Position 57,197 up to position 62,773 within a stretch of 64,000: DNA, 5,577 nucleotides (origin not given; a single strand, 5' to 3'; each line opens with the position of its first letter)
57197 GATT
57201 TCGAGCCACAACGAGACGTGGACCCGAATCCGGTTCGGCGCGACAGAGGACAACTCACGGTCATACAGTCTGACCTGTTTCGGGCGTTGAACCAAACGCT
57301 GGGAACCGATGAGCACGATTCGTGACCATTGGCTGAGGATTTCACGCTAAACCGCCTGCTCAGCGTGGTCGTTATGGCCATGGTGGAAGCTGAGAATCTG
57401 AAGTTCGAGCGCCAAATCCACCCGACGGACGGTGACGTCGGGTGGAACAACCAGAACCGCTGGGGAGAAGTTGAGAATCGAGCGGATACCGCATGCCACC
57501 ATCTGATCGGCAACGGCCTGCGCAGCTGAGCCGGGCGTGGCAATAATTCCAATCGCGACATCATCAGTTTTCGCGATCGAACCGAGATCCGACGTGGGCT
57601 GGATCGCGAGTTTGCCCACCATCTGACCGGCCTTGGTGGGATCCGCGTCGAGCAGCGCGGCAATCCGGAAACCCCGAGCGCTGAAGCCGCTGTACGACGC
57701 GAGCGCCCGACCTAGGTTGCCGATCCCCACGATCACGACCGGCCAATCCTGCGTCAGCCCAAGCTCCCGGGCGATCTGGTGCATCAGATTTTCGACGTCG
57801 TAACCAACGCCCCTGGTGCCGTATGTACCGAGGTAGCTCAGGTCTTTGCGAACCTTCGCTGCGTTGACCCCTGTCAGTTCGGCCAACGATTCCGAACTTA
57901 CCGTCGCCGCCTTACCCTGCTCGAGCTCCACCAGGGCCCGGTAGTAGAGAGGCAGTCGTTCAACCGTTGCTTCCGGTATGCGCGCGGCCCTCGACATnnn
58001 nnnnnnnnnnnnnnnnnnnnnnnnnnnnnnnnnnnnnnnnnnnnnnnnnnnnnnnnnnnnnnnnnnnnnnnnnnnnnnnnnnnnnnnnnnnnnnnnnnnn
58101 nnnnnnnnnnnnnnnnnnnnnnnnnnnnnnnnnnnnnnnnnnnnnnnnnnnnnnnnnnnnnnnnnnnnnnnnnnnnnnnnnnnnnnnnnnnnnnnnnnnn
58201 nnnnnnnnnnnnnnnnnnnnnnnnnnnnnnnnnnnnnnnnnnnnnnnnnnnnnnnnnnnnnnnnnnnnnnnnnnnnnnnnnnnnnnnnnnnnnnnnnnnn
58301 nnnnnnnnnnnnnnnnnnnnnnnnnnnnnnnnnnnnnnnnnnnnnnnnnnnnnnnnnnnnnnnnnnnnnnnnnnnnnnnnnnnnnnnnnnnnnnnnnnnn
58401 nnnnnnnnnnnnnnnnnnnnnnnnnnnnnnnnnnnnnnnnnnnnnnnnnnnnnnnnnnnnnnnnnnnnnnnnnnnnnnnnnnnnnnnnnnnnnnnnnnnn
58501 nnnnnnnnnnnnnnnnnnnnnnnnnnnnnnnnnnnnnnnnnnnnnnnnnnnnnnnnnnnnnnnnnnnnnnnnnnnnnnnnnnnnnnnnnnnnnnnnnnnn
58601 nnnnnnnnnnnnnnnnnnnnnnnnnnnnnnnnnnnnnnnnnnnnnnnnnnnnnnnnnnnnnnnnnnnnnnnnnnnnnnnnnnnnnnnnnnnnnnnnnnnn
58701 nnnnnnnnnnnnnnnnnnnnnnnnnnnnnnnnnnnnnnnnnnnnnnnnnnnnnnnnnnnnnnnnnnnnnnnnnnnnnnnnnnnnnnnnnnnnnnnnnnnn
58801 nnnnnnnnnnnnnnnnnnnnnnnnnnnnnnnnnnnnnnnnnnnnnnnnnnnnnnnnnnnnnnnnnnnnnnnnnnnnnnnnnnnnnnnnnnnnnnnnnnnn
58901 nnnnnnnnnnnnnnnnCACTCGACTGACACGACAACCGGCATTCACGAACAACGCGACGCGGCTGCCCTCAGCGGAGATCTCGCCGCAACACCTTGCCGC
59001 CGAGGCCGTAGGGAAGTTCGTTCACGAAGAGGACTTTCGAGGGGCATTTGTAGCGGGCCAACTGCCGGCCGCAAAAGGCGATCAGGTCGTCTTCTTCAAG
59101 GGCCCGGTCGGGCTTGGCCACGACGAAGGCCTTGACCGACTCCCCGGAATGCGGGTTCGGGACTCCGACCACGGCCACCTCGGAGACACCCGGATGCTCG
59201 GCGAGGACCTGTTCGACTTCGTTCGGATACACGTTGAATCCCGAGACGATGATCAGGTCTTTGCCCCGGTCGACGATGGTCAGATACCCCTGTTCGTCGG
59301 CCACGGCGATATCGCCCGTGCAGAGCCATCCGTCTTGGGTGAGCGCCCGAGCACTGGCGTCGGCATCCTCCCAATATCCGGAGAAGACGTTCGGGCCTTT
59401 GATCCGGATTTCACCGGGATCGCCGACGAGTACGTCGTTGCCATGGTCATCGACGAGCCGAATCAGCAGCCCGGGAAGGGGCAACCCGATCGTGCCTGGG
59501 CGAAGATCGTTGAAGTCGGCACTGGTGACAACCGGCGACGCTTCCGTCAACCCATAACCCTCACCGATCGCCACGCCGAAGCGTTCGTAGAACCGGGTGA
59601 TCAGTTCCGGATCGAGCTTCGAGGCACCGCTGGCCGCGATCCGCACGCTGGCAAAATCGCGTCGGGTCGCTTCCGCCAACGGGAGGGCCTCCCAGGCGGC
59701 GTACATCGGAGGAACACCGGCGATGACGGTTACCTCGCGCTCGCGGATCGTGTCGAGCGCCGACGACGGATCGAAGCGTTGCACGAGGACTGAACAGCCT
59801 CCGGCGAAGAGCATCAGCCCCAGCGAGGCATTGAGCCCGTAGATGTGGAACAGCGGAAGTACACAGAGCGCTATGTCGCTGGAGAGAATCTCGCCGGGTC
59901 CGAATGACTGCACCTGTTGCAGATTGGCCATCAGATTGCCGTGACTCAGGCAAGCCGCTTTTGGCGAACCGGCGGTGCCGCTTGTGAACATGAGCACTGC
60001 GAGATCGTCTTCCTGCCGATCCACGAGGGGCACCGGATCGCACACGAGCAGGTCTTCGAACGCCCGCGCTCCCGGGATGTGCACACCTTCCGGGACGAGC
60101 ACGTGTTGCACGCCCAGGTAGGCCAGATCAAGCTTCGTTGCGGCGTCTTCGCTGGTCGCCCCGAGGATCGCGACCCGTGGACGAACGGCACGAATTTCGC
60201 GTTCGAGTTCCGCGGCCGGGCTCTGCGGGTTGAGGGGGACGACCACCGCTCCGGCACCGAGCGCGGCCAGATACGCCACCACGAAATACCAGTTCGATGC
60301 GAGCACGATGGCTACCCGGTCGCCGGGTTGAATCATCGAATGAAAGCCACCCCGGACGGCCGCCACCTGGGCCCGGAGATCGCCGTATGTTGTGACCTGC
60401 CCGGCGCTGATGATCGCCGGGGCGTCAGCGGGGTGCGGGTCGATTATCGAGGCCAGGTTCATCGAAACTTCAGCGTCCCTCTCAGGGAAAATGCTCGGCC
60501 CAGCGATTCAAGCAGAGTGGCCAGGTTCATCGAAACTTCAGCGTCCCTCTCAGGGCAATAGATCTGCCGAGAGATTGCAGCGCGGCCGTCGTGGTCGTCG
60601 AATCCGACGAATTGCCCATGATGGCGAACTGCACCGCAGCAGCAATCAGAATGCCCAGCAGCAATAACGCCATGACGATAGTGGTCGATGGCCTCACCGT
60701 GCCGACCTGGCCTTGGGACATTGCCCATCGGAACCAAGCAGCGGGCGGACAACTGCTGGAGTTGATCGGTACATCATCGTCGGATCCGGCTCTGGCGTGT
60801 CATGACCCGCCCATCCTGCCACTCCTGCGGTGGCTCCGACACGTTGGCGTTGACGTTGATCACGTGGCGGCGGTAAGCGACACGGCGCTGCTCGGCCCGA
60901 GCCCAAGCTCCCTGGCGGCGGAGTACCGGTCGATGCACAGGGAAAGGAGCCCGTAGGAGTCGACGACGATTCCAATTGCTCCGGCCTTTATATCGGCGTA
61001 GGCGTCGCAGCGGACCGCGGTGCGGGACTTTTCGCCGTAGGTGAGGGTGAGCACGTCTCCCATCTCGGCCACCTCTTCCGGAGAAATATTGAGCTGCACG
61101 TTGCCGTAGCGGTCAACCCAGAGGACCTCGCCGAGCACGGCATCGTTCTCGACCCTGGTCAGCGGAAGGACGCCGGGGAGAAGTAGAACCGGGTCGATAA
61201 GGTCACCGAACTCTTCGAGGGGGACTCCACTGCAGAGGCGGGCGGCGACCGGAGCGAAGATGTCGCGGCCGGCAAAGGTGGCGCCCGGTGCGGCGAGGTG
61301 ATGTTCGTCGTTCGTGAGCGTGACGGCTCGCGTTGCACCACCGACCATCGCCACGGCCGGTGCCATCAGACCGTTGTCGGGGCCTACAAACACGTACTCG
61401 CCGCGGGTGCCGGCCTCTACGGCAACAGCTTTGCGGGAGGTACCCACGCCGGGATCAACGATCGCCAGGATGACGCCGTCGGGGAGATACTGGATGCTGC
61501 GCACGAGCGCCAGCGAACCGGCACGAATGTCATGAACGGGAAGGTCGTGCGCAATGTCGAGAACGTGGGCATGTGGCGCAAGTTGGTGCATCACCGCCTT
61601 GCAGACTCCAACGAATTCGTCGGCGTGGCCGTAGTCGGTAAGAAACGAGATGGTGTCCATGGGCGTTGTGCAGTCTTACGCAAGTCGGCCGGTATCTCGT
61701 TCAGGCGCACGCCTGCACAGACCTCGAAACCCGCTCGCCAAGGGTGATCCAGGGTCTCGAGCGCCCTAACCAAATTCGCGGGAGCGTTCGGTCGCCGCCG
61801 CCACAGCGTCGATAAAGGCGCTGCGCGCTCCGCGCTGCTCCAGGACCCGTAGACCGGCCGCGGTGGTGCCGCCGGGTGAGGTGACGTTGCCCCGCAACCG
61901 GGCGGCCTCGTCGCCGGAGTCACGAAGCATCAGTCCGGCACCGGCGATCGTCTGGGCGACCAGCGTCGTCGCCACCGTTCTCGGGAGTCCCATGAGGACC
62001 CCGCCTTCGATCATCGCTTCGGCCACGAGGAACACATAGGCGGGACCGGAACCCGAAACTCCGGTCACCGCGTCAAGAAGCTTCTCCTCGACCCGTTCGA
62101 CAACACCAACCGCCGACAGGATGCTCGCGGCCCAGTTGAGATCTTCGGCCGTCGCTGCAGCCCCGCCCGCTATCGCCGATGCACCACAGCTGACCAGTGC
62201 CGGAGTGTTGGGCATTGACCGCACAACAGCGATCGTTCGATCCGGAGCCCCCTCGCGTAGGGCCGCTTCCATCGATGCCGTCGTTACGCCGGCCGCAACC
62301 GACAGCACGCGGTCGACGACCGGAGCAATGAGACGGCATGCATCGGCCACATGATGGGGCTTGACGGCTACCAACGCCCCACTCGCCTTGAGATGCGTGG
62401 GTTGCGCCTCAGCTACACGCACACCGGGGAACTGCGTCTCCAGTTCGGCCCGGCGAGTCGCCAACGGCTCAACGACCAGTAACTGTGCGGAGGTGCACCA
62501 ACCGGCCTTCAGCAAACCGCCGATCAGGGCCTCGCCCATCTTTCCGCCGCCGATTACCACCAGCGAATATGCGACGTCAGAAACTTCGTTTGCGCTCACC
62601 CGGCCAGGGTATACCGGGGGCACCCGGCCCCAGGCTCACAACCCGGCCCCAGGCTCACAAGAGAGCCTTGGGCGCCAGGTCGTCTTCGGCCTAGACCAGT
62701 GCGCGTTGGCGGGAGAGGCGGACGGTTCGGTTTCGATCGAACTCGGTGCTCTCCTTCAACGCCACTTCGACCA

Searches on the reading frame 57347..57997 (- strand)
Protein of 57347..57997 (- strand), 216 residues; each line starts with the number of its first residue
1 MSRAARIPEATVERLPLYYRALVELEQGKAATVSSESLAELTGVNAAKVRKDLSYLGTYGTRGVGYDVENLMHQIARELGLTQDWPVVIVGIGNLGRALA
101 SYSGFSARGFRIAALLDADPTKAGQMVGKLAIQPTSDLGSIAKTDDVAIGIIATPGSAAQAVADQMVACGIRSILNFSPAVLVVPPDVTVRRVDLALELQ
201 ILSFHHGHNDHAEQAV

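Call 23: search_protein_families(library=pfam, proteins=[window:57347-57997:-])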
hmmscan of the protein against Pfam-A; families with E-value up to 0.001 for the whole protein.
window:57347-57997:- (216 aa): 3 families
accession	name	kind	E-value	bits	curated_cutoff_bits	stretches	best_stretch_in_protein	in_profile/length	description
PF06971.19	Put_DNA-bind_N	-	2.4e-19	69.6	27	1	7-54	2-49/49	Putative DNA-binding protein N-terminus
PF02629.25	CoA_binding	-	1.9e-17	64.2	22.3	1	83-179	2-96/97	CoA binding domain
PF01408.29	GFO_IDH_MocA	-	8.1e-06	27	24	1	87-171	3-87/120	Oxidoreductase family, NAD-binding Rossmann fold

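Call 69: search_protein_families(library=ncbifam, proteins=[window:57347-57997:-], max_evalue=0.001)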
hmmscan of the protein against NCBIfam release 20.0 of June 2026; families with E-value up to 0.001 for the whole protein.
window:57347-57997:- (216 aa): 10 families
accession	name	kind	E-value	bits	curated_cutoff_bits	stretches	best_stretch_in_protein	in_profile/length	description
NF003992.0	PRK05472.2-1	equivalog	7.5e-97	323.4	226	1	4-212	18-226/249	redox-sensing transcriptional repressor Rex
NF003993.0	PRK05472.2-2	equivalog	1.4e-77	260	217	1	4-210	3-209/212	redox-sensing transcriptional repressor Rex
NF003995.0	PRK05472.2-4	subfamily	1.8e-76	256.4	126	1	3-211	2-210/213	redox-sensing transcriptional repressor Rex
NF003994.0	PRK05472.2-3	equivalog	2.2e-58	197.1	130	1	4-210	6-212/217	redox-sensing transcriptional repressor Rex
NF003996.0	PRK05472.2-5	equivalog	4.2e-55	186.8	138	1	7-205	2-198/209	redox-sensing transcriptional repressor Rex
NF003989.0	PRK05472.1-3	equivalog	1e-54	185.6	177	1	3-211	4-212/215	redox-sensing transcriptional repressor Rex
NF003990.0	PRK05472.1-4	equivalog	4e-54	183.4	233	1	2-208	2-208/214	redox-sensing transcriptional repressor Rex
NF003991.0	PRK05472.1-5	equivalog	4.9e-46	157.3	198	1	2-205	2-205/211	redox-sensing transcriptional repressor Rex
NF003988.0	PRK05472.1-1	equivalog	4.9e-42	144.3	321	1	5-209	5-211/214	redox-sensing transcriptional repressor Rex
NF009825.0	PRK13302.1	equivalog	0.00013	21.6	253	1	86-182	8-103/271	aspartate dehydrogenase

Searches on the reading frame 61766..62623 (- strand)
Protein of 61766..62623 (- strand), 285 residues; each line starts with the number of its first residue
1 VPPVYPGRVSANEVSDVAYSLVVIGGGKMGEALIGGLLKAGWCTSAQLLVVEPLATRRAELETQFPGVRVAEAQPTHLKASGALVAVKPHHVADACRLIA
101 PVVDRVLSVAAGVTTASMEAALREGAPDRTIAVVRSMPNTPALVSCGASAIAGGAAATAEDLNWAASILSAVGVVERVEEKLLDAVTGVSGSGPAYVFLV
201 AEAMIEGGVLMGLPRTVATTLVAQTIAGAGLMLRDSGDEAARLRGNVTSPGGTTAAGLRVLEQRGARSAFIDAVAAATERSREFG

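Call 23: search_protein_families(library=pfam, proteins=[window:61766-62623:-])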
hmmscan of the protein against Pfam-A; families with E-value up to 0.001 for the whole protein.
window:61766-62623:- (285 aa): 2 families
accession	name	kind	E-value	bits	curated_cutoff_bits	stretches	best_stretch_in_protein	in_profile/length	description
PF14748.11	P5CR_dimer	-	5.7e-39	133.1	25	1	180-283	1-104/105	Pyrroline-5-carboxylate reductase dimerisation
PF03807.23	F420_oxidored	-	2.8e-09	37.9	21.6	1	21-109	2-91/94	NADP oxidoreductase coenzyme F420-dependent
